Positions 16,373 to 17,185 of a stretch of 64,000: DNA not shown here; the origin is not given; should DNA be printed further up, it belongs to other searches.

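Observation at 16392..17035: Candidate non-HrcA heat-shock regulator: wHTH + Cas2-like protein divergent from dnaK across a promoter-embedded palindrome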

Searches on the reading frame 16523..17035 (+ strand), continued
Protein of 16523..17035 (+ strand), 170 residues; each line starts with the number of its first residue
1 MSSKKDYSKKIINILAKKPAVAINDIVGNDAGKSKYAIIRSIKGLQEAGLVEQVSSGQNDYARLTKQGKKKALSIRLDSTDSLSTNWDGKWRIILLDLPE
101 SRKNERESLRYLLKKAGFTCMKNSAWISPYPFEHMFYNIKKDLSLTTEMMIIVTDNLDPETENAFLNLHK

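Call 34: predict_structure(alignment_id=A1)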
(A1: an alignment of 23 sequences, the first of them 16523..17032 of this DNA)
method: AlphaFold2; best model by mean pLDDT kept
length: 170 residues; sequences in the alignment: 23
mean_pLDDT: 58.9   pTM: 0.47
mean pLDDT of the five models: 58.9, 58.9, 56.6, 54.3, 52.7
residues with pLDDT >= 90: 0; 70-90: 62; 50-70: 52; < 50: 56
segments of 3 or more residues with pLDDT < 50: 1-6, 15-41, 71-84
pLDDT, mean of each block of 10 residues (from residue 1): 46 44 35 31 54 57 54 32 55 79 79 77 77 69 68 75 69
secondary structure, 60 per line:
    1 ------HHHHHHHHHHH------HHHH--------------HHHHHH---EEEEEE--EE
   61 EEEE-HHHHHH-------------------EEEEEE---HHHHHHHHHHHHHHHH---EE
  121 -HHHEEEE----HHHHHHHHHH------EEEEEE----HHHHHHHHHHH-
elements in order: H7-17 H24-27 H42-47 E51-56 E59-64 H66-71 E91-96 H100-115 E125-128 H133-142 E149-154 H159-169
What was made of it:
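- Tried and rejected: The first AlphaFold2 run, on 23 close homologs, gave pLDDT 59 (call 34).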

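Call 39: fold_search(model_id=the predicted structure, library=pdb)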
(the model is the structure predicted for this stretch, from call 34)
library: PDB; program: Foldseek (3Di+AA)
matches with E <= 10: 532; with E <= 0.001: 1
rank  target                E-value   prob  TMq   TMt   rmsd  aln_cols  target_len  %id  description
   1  8a39_AP1              7.9e-04  1.00  0.35  0.21  18.1       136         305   18  Crystal Structure of PaaX from Escherichia coli W (released 2023-07-05)
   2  9h6t_A                8.4e-02  0.87  0.28  0.42   5.1        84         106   20  Partial Cas1-Cas2 CRISPR integrase complex bound to a half-integration product, Streptococcus thermophilus DGCC 7710 C (released 2026-02-18)
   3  6qxt_K                8.4e-02  0.85  0.29  0.44   5.2        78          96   13  Cas1-Cas2-Csn2-DNA dimer complex from the Type II-A CRISPR-Cas system (released 2019-05-08)
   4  6k2e_B                9.0e-02  0.87  0.29  0.50   3.6        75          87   17  Crystal structure of cas2 (released 2020-05-20)
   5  6k2e_A                9.0e-02  0.87  0.28  0.47   3.8        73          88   15  Crystal structure of cas2 (released 2020-05-20)
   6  5zyf_A                1.0e-01  0.82  0.29  0.48   4.9        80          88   18  Crystal structure of Streptococcus pyogenes type II-A Cas2 (released 2018-08-15)
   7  6qxt_W                1.1e-01  0.80  0.28  0.41   5.2        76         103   13  Cas1-Cas2-Csn2-DNA dimer complex from the Type II-A CRISPR-Cas system (released 2019-05-08)
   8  2i0x                  1.2e-01  0.69  0.26  0.44   4.4        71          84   15  Hypothetical protein PF1117 from Pyrococcus furiosus (released 2006-10-10)
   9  5zyf_D                1.4e-01  0.57  0.24  0.41   4.6        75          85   21  Crystal structure of Streptococcus pyogenes type II-A Cas2 (released 2018-08-15)
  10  5xvn_F                1.5e-01  0.89  0.31  0.46   4.9        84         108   11  E. far Cas1-Cas2/prespacer binary complex (released 2017-10-04)
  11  5zyf_E                1.5e-01  0.82  0.29  0.54   4.3        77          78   14  Crystal structure of Streptococcus pyogenes type II-A Cas2 (released 2018-08-15)
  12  8ia4_B                1.5e-01  0.80  0.28  0.46   5.2        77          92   18  Crystal structure of Cas2 in complex with AcrVA5-peptide (released 2023-03-22)
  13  6jhz_A                1.5e-01  0.80  0.28  0.45   5.3        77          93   17  Crystal structure of cas2 (released 2020-03-25)
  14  6zi0                  1.6e-01  0.84  0.29  0.48   4.3        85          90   13  Crystal structure of the isolated H. influenzae VapD toxin (wildtype) (released 2020-10-14)
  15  8pk1_A                1.9e-01  0.75  0.28  0.41   5.3        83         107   19  Cas1-Cas2 CRISPR integrase bound to prespacer DNA, Streptococcus thermophilus DGCC 7710 CRISPR3 system (released 2024-07-10)
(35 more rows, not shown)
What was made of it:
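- On Cas2: Foldseek hits to Cas2 and VapD (call 39).
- Closest known: Cas2 / VapD ferredoxin-fold nucleases. Same: Foldseek hits to Cas2 and VapD have probability 0.8-0.9 (call 39).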

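Call 42: search_solved_structures(query=A1, max_evalue=1, show_alignments=2)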
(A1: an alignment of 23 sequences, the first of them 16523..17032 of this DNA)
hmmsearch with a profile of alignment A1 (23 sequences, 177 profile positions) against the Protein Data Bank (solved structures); distinct sequences matched with E-value up to 1: 18.
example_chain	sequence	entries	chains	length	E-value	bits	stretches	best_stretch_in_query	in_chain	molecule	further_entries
6i7o_C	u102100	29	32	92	0.096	15.2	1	7-75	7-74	40S ribosomal protein S10-A | Small ribosomal subunit protein eS10A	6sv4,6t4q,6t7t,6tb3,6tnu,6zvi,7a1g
3df8_A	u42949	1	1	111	0.099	15.2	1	7-79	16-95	possible HxlR family transcriptional factor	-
6woo_KK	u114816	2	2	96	0.1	15.2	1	7-75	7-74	eS10 | Small ribosomal subunit protein eS10A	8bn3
4uer_7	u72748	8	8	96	0.11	15.1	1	7-75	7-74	ES10 | 40S ribosomal protein S10-A | Small ribosomal subunit protein eS10A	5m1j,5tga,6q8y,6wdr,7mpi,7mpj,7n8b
5i4l_C0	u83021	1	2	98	0.11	15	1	7-75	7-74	40S ribosomal protein S10-A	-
5fci_c0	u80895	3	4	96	0.12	14.9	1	7-75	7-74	40S ribosomal protein S10-A | 40S ribosomal protein S10-A,40S ribosomal protein S10-A,40S ribosomal protein S10-A,40S ri | Small ribosomal subunit protein eS10A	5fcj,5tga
5dgf_C0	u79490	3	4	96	0.13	14.8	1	7-74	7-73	40S ribosomal protein S10-A | 40S ribosomal protein S10-A,40S ribosomal protein S10-A,40S Ribosomal Protein S10-A | 40S ribosomal protein S10-A,40S Ribosomal Pr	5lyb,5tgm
5lyb_c0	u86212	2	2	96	0.13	14.8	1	7-74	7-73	40S ribosomal protein S10-A,40S ribosomal protein S10-A,40S Ribosomal Protein S10 | 40S ribosomal protein S10-A,40S Ribosomal Protein S10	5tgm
4u3n_c0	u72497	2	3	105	0.13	14.8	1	7-75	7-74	40S ribosomal protein S10-A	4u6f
4u3m_C0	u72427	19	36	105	0.13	14.8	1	7-75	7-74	40S ribosomal protein S10-B | 40S ribosomal protein S10-A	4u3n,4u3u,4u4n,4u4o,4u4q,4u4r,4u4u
4v92_BK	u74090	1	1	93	0.14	14.7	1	8-75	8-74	ES10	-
3j6x_10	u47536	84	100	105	0.14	14.7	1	7-75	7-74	40S ribosomal protein S10 | 40S ribosomal protein S10-A | eS10 (yeast S10)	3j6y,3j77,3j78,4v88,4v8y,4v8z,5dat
5fci_C0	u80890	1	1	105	0.15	14.6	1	7-74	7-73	40S ribosomal protein S10-A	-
6jbx_A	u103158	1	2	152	0.17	14.4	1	39-96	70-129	Fatty acid biosynthesis transcriptional regulator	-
9spj_ZC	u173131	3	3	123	0.36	13.4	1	5-74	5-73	40S ribosomal protein S10-A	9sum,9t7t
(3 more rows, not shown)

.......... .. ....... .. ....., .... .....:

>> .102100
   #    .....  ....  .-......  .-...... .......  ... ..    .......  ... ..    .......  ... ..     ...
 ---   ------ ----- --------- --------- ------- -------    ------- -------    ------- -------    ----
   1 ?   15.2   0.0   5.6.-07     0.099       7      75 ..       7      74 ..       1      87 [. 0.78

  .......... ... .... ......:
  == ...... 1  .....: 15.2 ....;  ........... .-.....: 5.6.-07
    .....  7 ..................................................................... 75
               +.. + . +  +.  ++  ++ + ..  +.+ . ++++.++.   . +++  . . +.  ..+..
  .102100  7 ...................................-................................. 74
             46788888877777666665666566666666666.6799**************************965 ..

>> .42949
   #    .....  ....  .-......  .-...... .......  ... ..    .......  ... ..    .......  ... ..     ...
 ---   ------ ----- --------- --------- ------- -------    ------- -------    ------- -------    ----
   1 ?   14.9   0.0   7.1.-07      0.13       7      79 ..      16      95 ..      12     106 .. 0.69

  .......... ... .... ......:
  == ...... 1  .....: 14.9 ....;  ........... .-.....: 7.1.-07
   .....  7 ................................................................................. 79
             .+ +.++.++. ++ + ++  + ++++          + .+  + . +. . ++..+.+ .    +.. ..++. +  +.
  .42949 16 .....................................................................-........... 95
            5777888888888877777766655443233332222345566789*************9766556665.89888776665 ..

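Call 50: find_encoding_contigs(protein=P0001, flank=2000, max_places=3)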
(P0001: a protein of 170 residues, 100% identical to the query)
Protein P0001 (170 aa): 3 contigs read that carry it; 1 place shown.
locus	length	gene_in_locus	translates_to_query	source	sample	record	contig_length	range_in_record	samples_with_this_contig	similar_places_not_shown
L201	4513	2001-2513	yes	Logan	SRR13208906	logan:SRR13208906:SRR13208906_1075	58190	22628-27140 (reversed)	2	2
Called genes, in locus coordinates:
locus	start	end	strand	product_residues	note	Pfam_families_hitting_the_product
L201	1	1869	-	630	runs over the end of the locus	PF00012:HSP70, PF06723:MreB_Mbl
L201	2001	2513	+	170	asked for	PF20803:PaaX_M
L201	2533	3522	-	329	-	-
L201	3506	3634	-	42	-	-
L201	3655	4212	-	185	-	PF01025:GrpE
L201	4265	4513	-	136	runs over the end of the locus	PF00380:Ribosomal_S9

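Call 51: list_cluster_members(proteins=[P0001, P0007, P0057])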
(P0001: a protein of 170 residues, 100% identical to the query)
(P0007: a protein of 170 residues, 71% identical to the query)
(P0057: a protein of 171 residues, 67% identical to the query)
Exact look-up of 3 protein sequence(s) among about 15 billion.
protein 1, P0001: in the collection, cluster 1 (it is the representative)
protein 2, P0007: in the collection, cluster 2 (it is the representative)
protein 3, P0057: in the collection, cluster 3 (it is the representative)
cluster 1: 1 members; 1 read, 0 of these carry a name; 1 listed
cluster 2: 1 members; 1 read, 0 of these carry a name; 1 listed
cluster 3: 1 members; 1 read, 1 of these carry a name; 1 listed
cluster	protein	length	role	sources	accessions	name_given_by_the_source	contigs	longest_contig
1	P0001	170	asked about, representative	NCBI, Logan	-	-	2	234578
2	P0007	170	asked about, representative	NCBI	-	-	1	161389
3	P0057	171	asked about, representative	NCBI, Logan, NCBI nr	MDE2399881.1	MAG: hypothetical protein KGL67_02635 [Patescibacteria group bacterium] | hypothetical protein [Patescibacteria group bacterium]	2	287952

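Call 58: search_protein_representatives(protein=window:16523-17032:+)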
Query: 170 residues. Proteins with E-value up to 0.001 (for the whole library): 2864; up to 1e-10: 405; up to 1e-30: 10. The best 150 are listed.
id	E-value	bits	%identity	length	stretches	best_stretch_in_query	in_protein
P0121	9.4e-58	210.7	67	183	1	17-169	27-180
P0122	2.5e-51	189.8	54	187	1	3-167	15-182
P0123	5.9e-42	159.3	74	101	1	72-164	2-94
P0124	2.5e-39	150.8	61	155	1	51-168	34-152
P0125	1.2e-37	145.4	61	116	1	59-168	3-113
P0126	1.2e-35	138.8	52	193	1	32-164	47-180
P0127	8.1e-34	132.9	45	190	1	4-166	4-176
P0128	8.3e-34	132.8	69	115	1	74-158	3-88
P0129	9.5e-33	129.4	42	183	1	33-167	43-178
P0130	5.3e-31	123.7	45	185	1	30-162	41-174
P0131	5.0e-30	120.5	43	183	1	37-167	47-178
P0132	6.5e-30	120.2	60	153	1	1-109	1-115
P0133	8.4e-28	113.3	56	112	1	1-107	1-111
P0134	1.1e-27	113.0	69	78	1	97-168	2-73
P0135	7.5e-26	107.0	40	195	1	33-165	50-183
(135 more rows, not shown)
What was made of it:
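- On Short PaaX-like proteins of Patescibacteria (wHTH + PaaX_M, about 170-200 aa): 2864 clusters at 50% identity have E <= 1e-3, and most are 180-200 aa (call 58).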
